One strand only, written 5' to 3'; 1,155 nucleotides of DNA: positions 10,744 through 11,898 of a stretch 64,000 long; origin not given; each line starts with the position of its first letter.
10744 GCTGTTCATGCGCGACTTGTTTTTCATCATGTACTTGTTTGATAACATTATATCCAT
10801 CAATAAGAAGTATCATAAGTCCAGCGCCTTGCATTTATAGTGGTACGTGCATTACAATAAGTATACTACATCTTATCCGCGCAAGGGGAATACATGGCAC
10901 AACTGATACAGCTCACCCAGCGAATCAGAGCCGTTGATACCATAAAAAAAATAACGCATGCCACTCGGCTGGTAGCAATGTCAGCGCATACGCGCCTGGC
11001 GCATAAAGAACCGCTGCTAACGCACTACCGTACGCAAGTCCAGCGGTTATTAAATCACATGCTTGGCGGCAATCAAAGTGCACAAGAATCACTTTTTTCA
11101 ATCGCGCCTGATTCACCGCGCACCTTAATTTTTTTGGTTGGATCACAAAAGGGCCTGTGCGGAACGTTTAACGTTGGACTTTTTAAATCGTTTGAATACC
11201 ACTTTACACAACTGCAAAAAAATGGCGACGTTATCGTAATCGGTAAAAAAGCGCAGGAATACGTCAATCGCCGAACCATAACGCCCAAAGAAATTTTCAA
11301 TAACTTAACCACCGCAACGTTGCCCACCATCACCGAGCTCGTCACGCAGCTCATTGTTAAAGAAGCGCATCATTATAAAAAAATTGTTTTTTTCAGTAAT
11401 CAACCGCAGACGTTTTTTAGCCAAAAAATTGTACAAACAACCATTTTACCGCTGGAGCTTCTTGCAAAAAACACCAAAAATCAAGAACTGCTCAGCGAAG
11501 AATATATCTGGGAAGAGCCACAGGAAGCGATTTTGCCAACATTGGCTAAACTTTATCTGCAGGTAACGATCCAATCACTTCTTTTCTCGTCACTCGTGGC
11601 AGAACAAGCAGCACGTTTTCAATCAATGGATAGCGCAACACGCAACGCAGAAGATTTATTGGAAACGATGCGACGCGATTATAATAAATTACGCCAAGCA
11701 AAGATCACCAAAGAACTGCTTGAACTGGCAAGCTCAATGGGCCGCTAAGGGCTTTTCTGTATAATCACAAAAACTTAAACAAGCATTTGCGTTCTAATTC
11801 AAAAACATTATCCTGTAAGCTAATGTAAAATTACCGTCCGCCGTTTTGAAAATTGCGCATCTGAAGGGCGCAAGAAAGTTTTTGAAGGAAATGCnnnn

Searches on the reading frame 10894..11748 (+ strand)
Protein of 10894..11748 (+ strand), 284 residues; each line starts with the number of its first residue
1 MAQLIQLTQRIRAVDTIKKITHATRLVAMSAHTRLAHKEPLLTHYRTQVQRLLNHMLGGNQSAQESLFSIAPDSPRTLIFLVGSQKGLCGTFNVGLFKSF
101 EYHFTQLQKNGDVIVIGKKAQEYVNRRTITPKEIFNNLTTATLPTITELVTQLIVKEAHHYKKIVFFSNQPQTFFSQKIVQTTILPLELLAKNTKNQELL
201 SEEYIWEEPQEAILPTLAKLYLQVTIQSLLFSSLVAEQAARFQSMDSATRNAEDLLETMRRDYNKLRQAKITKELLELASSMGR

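Call 60: search_protein_families(library=ncbifam, proteins=[window:10894-11748:+], max_evalue=0.00001)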
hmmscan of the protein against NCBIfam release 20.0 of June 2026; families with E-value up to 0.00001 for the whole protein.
window:10894-11748:+ (284 aa): 13 families
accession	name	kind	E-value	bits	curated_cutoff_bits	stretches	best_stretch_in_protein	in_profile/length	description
TIGR01146.1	ATPsyn_F1gamma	equivalog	1.2e-54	186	194.45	1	1-280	1-281/286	ATP synthase F1 subunit gamma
NF004145.0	PRK05621.1-2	equivalog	1.8e-43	149.1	317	1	1-280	1-297/306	F0F1 ATP synthase subunit gamma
NF004146.0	PRK05621.1-4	equivalog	5e-36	124.6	342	1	1-280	1-291/296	F0F1 ATP synthase subunit gamma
NF009959.0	PRK13426.1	equivalog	1.1e-35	123.6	394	1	1-280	1-286/291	F0F1 ATP synthase subunit gamma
NF009958.0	PRK13425.1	equivalog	1.1e-35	123.5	501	1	1-280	1-285/292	F0F1 ATP synthase subunit gamma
NF004144.0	PRK05621.1-1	equivalog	1.4e-35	123.2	372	1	1-280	1-282/287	F0F1 ATP synthase subunit gamma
NF009957.0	PRK13424.1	equivalog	9.2e-32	110.4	436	1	1-279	1-283/291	F0F1 ATP synthase subunit gamma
NF010709.0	PRK14111.1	equivalog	1.2e-31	110.3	425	1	6-281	6-284/290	F0F1 ATP synthase subunit gamma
NF004147.0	PRK05621.2-1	equivalog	2.5e-29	103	382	1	3-281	4-288/293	F0F1 ATP synthase subunit gamma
NF009960.0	PRK13427.1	equivalog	1e-28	100.7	432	1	1-279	1-282/289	F0F1 ATP synthase subunit gamma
TIGR03323.1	alt_F1F0_F1_gam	exception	8.4e-27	94.3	282.35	1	15-280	9-280/285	alternate F1F0 ATPase, F1 subunit gamma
NF010708.0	PRK14110.1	equivalog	4.9e-26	91.8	445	1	8-279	10-284/291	F0F1 ATP synthase subunit gamma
NF009956.0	PRK13422.1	equivalog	3.6e-20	72.5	582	1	7-281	7-294/298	F0F1 ATP synthase subunit gamma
